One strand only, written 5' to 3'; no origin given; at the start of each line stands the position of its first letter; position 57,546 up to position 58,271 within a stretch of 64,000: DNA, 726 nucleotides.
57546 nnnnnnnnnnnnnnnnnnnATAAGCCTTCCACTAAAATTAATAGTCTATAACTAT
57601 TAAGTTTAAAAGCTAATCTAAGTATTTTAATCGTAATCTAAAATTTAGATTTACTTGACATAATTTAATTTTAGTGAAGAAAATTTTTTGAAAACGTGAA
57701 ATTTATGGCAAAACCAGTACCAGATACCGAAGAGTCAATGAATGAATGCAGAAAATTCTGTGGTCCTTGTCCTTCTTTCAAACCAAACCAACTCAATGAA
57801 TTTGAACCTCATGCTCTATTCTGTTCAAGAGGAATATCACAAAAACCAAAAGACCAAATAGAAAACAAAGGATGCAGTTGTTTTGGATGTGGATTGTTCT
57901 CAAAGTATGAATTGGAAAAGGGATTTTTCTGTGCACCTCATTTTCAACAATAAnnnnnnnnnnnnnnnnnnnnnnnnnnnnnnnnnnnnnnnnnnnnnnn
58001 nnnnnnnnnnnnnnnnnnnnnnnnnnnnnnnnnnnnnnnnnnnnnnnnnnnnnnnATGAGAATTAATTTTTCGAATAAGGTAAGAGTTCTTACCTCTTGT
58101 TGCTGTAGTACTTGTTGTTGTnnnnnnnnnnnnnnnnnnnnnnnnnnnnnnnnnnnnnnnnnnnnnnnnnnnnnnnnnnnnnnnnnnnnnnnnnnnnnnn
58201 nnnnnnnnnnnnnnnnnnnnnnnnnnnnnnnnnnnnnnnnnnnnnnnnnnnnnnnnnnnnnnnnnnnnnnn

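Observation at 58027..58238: Poly-cysteine upstream ORF (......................) directly ahead of cysteine synthase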

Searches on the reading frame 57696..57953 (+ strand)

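Call 3: search_protein_families(library=pfam, proteins=[window:57696-57953:+])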
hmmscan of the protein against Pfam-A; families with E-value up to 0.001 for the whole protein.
window:57696-57953:+ (85 aa): 1 family
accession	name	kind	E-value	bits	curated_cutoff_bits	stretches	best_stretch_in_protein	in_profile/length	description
PF10967.13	DUF2769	-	1.5e-10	41.9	22.8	1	18-79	1-56/57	Protein of unknown function (DUF2769)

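Call 14: search_protein_families(library=ncbifam, proteins=[window:57708-57953:+])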
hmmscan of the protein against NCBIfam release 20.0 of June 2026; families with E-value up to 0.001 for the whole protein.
window:57708-57953:+ (81 aa): 0 families

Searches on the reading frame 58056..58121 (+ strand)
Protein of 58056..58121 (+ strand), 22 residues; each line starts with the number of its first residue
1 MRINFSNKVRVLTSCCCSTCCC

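Call 74: list_cluster_members(proteins=[window:58056-58121:+, window:57996-58121:+, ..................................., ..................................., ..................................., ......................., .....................])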
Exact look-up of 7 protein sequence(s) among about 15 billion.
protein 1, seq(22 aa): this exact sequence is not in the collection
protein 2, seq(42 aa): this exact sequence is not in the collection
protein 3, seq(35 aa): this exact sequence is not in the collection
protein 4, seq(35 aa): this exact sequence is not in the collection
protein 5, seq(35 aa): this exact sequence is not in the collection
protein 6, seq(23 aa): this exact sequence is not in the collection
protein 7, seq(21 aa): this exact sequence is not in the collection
